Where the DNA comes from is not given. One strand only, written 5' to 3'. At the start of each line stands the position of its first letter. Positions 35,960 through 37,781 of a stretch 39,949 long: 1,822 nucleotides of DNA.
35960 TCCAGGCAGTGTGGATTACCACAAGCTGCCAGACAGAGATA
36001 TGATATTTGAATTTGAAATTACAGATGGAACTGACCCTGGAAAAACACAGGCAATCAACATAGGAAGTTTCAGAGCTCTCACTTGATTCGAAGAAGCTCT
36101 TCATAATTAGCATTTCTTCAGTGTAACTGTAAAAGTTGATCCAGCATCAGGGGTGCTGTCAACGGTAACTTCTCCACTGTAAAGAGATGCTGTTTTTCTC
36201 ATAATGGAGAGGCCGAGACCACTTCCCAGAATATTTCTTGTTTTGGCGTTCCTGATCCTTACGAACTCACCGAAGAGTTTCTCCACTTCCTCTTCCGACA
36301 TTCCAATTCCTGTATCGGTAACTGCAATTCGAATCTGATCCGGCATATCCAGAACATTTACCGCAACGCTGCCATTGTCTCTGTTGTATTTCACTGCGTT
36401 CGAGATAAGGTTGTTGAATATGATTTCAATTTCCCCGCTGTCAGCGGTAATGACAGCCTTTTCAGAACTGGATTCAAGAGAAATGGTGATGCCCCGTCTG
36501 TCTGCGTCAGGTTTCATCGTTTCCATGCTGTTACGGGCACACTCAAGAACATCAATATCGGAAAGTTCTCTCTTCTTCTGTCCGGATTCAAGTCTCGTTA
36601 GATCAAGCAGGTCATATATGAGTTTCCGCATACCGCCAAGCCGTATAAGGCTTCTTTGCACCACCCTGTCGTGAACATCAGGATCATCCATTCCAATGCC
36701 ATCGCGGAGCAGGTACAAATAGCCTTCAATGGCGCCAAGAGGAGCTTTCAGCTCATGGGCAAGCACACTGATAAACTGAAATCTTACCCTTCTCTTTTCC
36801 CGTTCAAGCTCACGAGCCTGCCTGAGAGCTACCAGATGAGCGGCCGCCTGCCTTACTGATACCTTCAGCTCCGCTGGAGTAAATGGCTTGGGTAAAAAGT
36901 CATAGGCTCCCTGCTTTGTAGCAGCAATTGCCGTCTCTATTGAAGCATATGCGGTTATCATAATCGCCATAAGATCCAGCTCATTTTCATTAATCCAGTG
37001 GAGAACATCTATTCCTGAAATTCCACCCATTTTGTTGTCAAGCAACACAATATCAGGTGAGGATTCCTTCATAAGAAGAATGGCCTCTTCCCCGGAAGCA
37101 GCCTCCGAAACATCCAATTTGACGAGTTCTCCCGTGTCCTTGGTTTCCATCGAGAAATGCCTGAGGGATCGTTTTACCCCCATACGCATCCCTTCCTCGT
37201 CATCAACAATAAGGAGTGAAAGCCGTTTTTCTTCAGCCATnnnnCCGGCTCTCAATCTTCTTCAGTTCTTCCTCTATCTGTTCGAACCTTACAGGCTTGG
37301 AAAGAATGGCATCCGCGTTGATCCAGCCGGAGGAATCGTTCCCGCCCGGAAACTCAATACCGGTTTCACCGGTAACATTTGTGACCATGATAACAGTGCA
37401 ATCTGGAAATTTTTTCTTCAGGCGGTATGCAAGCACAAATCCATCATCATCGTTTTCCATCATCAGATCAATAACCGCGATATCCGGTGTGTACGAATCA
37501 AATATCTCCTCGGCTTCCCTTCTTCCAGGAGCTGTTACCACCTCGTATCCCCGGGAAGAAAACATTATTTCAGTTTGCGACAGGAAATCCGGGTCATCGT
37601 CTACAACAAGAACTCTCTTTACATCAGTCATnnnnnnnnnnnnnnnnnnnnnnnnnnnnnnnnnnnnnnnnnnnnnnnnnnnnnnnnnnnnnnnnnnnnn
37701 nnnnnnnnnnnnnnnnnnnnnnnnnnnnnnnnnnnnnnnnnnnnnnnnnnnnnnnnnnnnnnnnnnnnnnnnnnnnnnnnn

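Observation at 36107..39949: [FeFe]-hydrogenase gene followed directly by a hydrogenase-domain histidine kinase, a lone REC and a REC-kinase: candidate H2/redox-sensing multi-step phosphorelay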

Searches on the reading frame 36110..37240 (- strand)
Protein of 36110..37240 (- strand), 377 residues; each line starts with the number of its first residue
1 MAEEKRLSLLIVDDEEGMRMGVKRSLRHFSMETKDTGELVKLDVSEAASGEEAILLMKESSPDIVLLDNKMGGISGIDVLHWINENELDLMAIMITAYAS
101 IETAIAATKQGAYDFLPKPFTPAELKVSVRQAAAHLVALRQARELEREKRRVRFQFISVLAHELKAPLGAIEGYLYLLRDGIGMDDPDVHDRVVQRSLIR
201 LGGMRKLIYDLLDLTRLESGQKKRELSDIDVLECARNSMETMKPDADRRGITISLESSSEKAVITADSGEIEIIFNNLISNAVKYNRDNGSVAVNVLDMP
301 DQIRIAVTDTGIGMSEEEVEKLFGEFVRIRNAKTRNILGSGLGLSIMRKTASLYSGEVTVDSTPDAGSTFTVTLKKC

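Call 6: search_protein_families(library=pfam, proteins=[window:36110-37240:-], max_evalue=0.01)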
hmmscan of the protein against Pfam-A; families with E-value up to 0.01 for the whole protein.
window:36110-37240:- (377 aa): 6 families
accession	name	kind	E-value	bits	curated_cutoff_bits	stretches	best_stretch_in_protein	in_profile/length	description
PF02518.31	HATPase_c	-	2.9e-26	92.5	26.4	1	267-375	2-108/111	Histidine kinase-, DNA gyrase B-, and HSP90-like ATPase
PF00072.30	Response_reg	-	8.9e-24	84.2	30.2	1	10-129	2-110/111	Response regulator receiver domain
PF00512.31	HisKA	-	6.5e-12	45.8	26.9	1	155-220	4-66/66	His Kinase A (phospho-acceptor) domain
PF13589.12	HATPase_c_3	-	2.1e-05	25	25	1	277-360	9-90/137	Histidine kinase-, DNA gyrase B-, and HSP90-like ATPase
PF13581.12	HATPase_c_2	-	9.7e-05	22.8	27.4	1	265-352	26-110/127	Histidine kinase-like ATPase domain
PF20274.4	cREC_REC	-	0.0037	18.3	27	1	47-87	18-60/88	Cyclic-phosphate processing Receiver domain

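Call 7: search_protein_families(library=ncbifam, proteins=[window:36110-37240:-], max_evalue=0.01)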
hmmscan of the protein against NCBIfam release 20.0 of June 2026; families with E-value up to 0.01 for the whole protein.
window:36110-37240:- (377 aa): 169 families (the best 25 are shown)
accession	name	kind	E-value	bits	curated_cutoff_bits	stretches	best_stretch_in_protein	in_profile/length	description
NF046044.1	PnpS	equivalog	2.5e-53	181.5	400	1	135-374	153-389/390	two-component system histidine kinase PnpS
TIGR02966.1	phoR_proteo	equivalog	6.7e-50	170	334.2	1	128-374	90-333/333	phosphate regulon sensor histidine kinase PhoR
NF033092.0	HK_WalK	equivalog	1.1e-44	153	725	1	146-374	366-592/594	cell wall metabolism sensor histidine kinase WalK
NF047874.1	MASE3_PAS_HK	subfamily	2e-44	152.4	560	1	144-375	389-624/655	MASE3 domain-containing sensor histidine kinase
TIGR02956.1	TMAO_torS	equivalog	9.9e-44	149.7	676.5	2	140-375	451-681/967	TMAO reductase system sensor histidine kinase/response regulator TorS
NF041947.1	LuxQ_Vibrio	equivalog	2.6e-42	144.7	1200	2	141-374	460-694/843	quorum-sensing autoinducer 2 sensor kinase/phosphatase LuxQ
NF041832.1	near_NosP_CTERM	subfamily_domain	9.3e-41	140.1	400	2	155-374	9-223/370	NahK/ErcS family hybrid sensor histidine kinase/response regulator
NF011874.0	PRK15347.1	equivalog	1.4e-39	135.8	852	2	139-374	384-612/921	two component system sensor kinase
NF038297.2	hybrid_HK_HrmK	equivalog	1.6e-38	132.8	725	1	130-374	215-455/607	hybrid histidine kinase/response regulator HrmK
NF040691.1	MtrAB_MtrB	equivalog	3.8e-38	131.8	450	1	123-375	244-491/507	MtrAB system histidine kinase MtrB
NF041880.1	EPS_EpsF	equivalog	2.6e-37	128.5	900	2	139-374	260-491/492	response regulator EpsF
NF008302.0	PRK11091.1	equivalog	2.8e-36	125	838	2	145-375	276-504/779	aerobic respiration two-component sensor histidine kinase ArcB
NF012163.2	BaeS_SmeS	equivalog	7.3e-36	124.1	500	1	142-375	230-457/457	sensor histidine kinase efflux regulator BaeS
NF041735.1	hist_kin_RppB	equivalog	6e-35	120.9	400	1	154-374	217-437/438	two-component system sensor histidine kinase RppB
NF008318.0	PRK11107.1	equivalog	1.6e-33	115.8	890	2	131-375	271-517/920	two-component sensor histidine kinase BarA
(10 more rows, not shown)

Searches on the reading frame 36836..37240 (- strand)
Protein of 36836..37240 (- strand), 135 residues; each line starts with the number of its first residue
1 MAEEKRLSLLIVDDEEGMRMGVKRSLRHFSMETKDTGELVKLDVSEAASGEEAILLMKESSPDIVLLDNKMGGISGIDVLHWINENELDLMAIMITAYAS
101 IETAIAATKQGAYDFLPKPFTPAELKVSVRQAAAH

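Call 52: search_protein_families(library=ncbifam, proteins=[window:36836-37240:-], max_evalue=0.000001)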
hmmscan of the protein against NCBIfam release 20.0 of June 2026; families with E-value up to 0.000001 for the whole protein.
window:36836-37240:- (135 aa): 60 families (the best 25 are shown)
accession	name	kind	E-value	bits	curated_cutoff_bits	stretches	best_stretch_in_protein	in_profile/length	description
NF008469.0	PRK11361.1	equivalog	7.8e-20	71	714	1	8-132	6-119/461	acetoacetate metabolism transcriptional regulator AtoC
NF041946.1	LuxO_transreg_Vib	equivalog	4.2e-19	68.7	800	1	40-132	19-111/463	quorum-sensing sigma-54 dependent transcriptional regulator LuxO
NF007935.0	PRK10651.1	equivalog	2.8e-18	65.9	250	1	2-134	2-125/216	two-component system response regulator NarL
TIGR01818.1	ntrC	equivalog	1.4e-17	63.6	558.6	1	10-133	2-114/463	nitrogen regulation protein NR(I)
NF051870.1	NAssimRespRegNtrX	equivalog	3.3e-16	59.2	600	1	9-132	4-118/452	nitrogen assimilation response regulator NtrX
NF053512.1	nitric_RR_NosR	exception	1.2e-15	57.4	400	1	9-134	1-116/422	response regulator c-di-GMP phosphodiesterase, NosR family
NF033791.1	ActR_PrrA_rreg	equivalog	1.6e-15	57.5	250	1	8-128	3-112/173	ActR/PrrA/RegA family redox response regulator transcription factor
NF008176.1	PRK10923.1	equivalog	8.6e-15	54.3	620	1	9-135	6-121/469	nitrogen regulation protein NR(I)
TIGR02154.1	PhoB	equivalog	1.2e-14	54.2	296.2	1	8-130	4-117/226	phosphate regulon transcriptional regulator PhoB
NF045944.1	ResRegRpaBCyano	equivalog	2.4e-14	53.3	330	1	38-130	18-109/229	response regulator transcription factor RpaB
NF006900.1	PRK09390.1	equivalog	3.1e-14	53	255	1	8-134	6-121/203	response regulator FixJ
NF047793.1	ResRegPgtA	equivalog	7.6e-14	51.3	650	1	44-133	32-121/414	two-component system response regulator PgtA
NF011695.0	PRK15115.1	equivalog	1.1e-13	50.7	763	1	4-132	4-121/445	two-component system response regulator GlrR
NF007708.0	PRK10403.1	equivalog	1.6e-13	50.6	343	1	1-133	1-124/215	nitrate/nitrite response regulator protein NarP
NF040689.1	MtrAB_MtrA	equivalog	1.9e-13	50.3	300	1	43-130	24-110/219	MtrAB system response regulator MtrA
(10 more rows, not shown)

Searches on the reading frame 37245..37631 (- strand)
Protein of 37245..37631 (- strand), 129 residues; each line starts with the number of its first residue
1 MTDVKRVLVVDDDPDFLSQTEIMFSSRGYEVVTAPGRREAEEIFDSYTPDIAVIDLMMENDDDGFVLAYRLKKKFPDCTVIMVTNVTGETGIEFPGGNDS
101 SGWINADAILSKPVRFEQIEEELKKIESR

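Call 6: search_protein_families(library=pfam, proteins=[window:37245-37631:-], max_evalue=0.01)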
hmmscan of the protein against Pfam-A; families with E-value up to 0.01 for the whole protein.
window:37245-37631:- (129 aa): 3 families
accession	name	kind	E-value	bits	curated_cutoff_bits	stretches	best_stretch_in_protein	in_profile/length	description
PF00072.30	Response_reg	-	8.2e-16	58.6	30.2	1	7-122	1-109/111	Response regulator receiver domain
PF20161.5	VpsR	-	0.0016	18.6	23.7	1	23-58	26-61/121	VpsR domain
PF18743.7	AHJR-like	-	0.002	18.1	26.1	1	17-54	13-50/123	REase_AHJR-like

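Call 7: search_protein_families(library=ncbifam, proteins=[window:37245-37631:-], max_evalue=0.01)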
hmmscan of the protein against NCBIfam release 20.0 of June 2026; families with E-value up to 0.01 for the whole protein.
window:37245-37631:- (129 aa): 59 families (the best 25 are shown)
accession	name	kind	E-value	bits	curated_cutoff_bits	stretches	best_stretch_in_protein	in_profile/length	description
NF045717.1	DVU0259_DivK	exception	1.7e-10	41.1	160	1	5-89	3-88/117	DVU0259 family response regulator domain-containing protein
NF033791.1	ActR_PrrA_rreg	equivalog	3.3e-10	40.2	250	1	6-85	3-81/173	ActR/PrrA/RegA family redox response regulator transcription factor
NF045944.1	ResRegRpaBCyano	equivalog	4.4e-10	39.3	330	1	8-124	1-109/229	response regulator transcription factor RpaB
NF011695.0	PRK15115.1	equivalog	8.1e-10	38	763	1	5-85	7-86/445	two-component system response regulator GlrR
NF007005.1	PRK09468.1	equivalog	8.8e-10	38.4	331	1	4-89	3-87/237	osmolarity response regulator transcription factor OmpR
TIGR03787.1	marine_sort_RR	equivalog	2.5e-09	37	335.7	1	5-86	1-83/227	proteobacterial dedicated sortase system response regulator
NF010076.0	PRK13557.1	subfamily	8.7e-09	34.3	631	1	5-87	416-499/540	histidine kinase famiy protein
NF007135.0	PRK09581.1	equivalog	2.4e-08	33.2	474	1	6-90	4-89/457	PleD family two-component system response regulator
NF040534.1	resp_reg_YycF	equivalog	3.6e-08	32.9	340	1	5-87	1-81/231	response regulator YycF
TIGR02154.1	PhoB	equivalog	4e-08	32.8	296.2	1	5-89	3-88/226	phosphate regulon transcriptional regulator PhoB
NF040689.1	MtrAB_MtrA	equivalog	8.9e-08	31.7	300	1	7-88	1-80/219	MtrAB system response regulator MtrA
NF000404.1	vanR-D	exception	2.1e-07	30.7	500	1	6-86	4-82/232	vancomycin resistance response regulator transcription factor VanR-D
NF009971.0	PRK13435.1-2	subfamily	2.2e-07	30.8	151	1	6-125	2-111/141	response regulator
NF053854.1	RespRegPhoBBctds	equivalog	2.7e-07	30.2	270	1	7-90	1-84/225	two-component system response regulator PhoB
NF052313.1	T9SS_RR_PorX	equivalog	3.1e-07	29.6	300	1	6-126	2-115/513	T9SS response regulator signal transducer PorX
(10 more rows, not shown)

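Call 52: search_protein_families(library=ncbifam, proteins=[window:37245-37631:-], max_evalue=0.000001)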
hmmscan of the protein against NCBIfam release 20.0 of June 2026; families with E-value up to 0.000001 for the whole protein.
window:37245-37631:- (129 aa): 21 families
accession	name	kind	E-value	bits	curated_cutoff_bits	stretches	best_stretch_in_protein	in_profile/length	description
NF045717.1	DVU0259_DivK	exception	1.7e-10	41.1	160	1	5-89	3-88/117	DVU0259 family response regulator domain-containing protein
NF033791.1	ActR_PrrA_rreg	equivalog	3.3e-10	40.2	250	1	6-85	3-81/173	ActR/PrrA/RegA family redox response regulator transcription factor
NF045944.1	ResRegRpaBCyano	equivalog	4.4e-10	39.3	330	1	8-124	1-109/229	response regulator transcription factor RpaB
NF011695.0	PRK15115.1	equivalog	8.1e-10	38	763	1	5-85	7-86/445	two-component system response regulator GlrR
NF007005.1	PRK09468.1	equivalog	8.8e-10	38.4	331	1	4-89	3-87/237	osmolarity response regulator transcription factor OmpR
TIGR03787.1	marine_sort_RR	equivalog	2.5e-09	37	335.7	1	5-86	1-83/227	proteobacterial dedicated sortase system response regulator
NF010076.0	PRK13557.1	subfamily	8.7e-09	34.3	631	1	5-87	416-499/540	histidine kinase famiy protein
NF007135.0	PRK09581.1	equivalog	2.4e-08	33.2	474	1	6-90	4-89/457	PleD family two-component system response regulator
NF040534.1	resp_reg_YycF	equivalog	3.6e-08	32.9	340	1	5-87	1-81/231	response regulator YycF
TIGR02154.1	PhoB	equivalog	4e-08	32.8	296.2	1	5-89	3-88/226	phosphate regulon transcriptional regulator PhoB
NF040689.1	MtrAB_MtrA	equivalog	8.9e-08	31.7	300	1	7-88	1-80/219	MtrAB system response regulator MtrA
NF000404.1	vanR-D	exception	2.1e-07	30.7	500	1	6-86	4-82/232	vancomycin resistance response regulator transcription factor VanR-D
NF009971.0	PRK13435.1-2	subfamily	2.2e-07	30.8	151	0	6-125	2-111/141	response regulator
NF053854.1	RespRegPhoBBctds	equivalog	2.7e-07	30.2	270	1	7-90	1-84/225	two-component system response regulator PhoB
NF052313.1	T9SS_RR_PorX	equivalog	3.1e-07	29.6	300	1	6-126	2-115/513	T9SS response regulator signal transducer PorX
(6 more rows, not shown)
